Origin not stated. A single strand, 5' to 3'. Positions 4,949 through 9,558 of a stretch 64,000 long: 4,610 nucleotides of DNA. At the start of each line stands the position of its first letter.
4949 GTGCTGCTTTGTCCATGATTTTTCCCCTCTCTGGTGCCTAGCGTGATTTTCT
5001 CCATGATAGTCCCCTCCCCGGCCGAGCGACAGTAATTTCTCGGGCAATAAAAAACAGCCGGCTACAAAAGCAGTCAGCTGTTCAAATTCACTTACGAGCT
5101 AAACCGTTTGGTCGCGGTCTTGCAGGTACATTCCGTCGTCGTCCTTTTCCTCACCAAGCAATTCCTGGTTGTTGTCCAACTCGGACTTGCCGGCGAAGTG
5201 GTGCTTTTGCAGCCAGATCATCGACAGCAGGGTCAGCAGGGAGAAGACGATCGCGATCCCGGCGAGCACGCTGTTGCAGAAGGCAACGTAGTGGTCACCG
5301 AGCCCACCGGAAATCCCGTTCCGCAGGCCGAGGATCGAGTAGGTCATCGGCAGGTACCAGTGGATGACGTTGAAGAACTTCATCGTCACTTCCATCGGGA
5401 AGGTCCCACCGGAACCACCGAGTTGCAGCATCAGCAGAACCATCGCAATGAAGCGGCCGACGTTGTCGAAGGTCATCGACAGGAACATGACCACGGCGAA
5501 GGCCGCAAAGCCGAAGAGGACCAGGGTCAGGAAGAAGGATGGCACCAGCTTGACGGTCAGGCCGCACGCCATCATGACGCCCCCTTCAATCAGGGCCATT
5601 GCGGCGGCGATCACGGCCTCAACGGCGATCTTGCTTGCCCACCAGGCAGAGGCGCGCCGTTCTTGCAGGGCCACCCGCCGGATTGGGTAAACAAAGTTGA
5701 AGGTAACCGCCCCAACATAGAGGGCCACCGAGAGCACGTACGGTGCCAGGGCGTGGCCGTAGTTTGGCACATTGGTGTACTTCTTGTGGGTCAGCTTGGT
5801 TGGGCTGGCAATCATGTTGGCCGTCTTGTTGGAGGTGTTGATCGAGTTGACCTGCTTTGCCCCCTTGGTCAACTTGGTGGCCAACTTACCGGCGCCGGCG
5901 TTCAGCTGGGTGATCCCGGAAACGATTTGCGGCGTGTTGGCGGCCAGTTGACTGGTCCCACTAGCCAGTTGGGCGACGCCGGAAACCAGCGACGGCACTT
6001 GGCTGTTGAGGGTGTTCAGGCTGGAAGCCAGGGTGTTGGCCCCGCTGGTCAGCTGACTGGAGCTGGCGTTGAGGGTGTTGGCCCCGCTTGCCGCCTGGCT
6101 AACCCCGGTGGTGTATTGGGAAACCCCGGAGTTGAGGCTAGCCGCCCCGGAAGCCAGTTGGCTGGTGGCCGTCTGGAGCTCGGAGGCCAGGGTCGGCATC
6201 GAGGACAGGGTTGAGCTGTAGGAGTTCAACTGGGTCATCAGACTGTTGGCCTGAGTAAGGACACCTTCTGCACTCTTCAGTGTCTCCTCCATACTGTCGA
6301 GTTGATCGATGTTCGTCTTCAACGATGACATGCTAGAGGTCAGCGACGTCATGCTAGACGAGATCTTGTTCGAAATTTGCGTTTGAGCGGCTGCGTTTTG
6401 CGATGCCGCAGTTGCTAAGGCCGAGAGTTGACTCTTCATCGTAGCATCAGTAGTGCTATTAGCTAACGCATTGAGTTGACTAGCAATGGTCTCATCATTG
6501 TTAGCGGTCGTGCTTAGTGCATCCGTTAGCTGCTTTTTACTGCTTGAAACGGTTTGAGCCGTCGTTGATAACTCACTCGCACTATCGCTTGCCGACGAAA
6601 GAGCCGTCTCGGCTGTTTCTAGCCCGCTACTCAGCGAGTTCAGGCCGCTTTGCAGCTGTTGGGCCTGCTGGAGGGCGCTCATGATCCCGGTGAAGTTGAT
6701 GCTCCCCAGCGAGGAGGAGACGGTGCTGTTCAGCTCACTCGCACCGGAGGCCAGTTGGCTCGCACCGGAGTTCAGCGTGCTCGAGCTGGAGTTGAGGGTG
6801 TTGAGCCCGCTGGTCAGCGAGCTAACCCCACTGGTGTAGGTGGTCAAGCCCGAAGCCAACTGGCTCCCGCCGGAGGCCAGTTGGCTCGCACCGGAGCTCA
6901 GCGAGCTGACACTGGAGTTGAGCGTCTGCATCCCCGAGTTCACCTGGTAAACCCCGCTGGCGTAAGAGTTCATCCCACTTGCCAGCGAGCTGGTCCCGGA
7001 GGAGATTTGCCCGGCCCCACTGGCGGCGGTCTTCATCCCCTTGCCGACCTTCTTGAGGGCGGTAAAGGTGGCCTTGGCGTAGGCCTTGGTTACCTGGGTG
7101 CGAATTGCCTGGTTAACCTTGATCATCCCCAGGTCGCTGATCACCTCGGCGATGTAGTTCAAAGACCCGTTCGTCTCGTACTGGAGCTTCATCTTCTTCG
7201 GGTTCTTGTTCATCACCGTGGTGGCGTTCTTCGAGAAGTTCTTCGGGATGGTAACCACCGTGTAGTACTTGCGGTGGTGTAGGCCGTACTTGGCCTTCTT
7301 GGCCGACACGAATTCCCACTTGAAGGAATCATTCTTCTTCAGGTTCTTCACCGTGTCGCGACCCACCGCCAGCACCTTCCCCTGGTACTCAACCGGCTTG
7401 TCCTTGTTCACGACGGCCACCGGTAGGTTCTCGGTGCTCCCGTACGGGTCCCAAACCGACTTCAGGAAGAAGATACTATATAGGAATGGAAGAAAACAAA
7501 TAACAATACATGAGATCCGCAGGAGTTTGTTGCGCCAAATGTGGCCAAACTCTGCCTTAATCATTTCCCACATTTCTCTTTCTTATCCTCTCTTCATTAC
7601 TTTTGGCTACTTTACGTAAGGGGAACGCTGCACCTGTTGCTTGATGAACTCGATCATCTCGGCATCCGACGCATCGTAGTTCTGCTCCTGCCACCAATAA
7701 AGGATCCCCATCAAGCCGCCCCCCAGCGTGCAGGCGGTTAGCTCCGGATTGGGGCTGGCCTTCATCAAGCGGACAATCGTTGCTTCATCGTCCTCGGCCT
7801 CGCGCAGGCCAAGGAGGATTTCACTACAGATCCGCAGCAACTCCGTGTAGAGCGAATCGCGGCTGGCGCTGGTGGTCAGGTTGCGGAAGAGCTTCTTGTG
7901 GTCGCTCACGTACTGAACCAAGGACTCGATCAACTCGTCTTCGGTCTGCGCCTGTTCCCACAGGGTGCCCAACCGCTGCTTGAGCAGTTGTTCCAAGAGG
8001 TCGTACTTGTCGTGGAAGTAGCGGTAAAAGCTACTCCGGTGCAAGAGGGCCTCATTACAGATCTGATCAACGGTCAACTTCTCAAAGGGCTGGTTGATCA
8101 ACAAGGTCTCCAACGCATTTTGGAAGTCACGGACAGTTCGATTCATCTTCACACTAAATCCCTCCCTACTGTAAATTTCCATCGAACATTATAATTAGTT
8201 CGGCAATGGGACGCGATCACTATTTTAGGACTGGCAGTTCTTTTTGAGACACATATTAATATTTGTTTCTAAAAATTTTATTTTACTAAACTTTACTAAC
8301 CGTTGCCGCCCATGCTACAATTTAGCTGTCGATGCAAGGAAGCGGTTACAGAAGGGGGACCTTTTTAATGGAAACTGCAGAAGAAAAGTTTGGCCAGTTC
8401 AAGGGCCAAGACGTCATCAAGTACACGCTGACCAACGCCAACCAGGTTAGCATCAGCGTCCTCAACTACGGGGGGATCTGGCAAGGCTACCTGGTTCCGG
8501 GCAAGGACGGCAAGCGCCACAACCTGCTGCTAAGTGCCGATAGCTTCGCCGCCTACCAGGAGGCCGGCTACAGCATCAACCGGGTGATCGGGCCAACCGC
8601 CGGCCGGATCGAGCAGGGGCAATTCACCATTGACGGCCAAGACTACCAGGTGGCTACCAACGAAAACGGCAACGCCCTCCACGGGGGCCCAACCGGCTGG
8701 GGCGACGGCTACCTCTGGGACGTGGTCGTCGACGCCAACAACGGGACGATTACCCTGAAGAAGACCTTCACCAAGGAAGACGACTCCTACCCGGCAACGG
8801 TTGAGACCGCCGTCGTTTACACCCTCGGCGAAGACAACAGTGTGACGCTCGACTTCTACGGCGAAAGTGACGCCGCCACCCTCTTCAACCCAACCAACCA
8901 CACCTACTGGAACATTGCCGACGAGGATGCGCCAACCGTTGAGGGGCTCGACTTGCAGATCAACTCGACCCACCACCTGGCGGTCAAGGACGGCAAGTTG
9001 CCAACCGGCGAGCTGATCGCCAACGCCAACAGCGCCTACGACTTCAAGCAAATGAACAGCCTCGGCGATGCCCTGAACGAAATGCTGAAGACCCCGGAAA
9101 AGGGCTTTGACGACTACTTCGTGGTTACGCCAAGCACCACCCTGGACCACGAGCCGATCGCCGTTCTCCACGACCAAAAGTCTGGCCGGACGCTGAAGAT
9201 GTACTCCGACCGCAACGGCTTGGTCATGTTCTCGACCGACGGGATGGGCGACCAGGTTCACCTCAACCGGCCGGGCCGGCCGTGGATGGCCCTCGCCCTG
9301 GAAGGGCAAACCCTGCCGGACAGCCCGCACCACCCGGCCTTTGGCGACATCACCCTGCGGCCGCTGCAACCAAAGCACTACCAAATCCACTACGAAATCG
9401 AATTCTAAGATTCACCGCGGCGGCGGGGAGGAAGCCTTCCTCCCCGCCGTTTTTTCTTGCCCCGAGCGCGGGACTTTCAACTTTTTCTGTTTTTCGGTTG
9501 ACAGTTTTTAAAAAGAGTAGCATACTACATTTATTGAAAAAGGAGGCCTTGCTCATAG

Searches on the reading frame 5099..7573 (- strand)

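Call 74: search_protein_families(library=pfam, proteins=[window:5099-7573:-], max_evalue=0.00001)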
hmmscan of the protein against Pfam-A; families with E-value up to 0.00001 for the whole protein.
window:5099-7573:- (824 aa): 1 family
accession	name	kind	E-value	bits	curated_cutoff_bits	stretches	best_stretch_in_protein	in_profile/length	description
PF12698.13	ABC2_membrane_3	-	1.3e-17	64.3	31.6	1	414-782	28-346/347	ABC-2 family transporter protein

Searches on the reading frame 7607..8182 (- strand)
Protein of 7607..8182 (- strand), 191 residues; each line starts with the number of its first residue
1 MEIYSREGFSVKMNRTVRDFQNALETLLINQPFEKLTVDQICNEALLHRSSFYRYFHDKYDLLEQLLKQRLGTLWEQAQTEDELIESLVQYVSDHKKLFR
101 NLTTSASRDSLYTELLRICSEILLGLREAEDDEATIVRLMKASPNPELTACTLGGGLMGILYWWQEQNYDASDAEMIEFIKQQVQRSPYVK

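Call 74: search_protein_families(library=pfam, proteins=[window:7607-8182:-], max_evalue=0.00001)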
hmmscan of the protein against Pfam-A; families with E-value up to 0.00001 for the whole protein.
window:7607-8182:- (191 aa): 2 families
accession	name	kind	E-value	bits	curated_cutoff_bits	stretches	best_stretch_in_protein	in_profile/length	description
PF14278.11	TetR_C_8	-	1.5e-09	38.3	26.1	1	82-182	4-99/103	Transcriptional regulator C-terminal region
PF00440.29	TetR_N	-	2.7e-07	30.7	24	1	25-66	6-47/47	Bacterial regulatory proteins, tetR family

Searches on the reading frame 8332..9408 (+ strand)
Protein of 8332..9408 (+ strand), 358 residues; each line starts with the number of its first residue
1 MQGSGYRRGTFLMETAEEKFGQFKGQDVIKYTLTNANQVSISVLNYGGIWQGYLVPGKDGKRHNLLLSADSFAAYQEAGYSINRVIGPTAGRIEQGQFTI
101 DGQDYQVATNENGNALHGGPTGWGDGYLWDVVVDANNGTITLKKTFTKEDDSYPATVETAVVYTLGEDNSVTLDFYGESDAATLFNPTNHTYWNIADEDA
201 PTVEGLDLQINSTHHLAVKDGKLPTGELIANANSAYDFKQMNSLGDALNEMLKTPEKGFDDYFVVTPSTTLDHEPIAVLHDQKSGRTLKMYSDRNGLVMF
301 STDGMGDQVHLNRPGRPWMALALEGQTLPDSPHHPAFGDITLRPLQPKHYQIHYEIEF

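Call 74: search_protein_families(library=pfam, proteins=[window:8332-9408:+], max_evalue=0.00001)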
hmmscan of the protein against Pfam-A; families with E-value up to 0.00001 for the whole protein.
window:8332-9408:+ (358 aa): 1 family
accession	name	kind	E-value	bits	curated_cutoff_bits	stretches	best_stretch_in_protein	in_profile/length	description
PF01263.26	Aldose_epim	-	3.9e-63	214.1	27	1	30-347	2-291/299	Aldose 1-epimerase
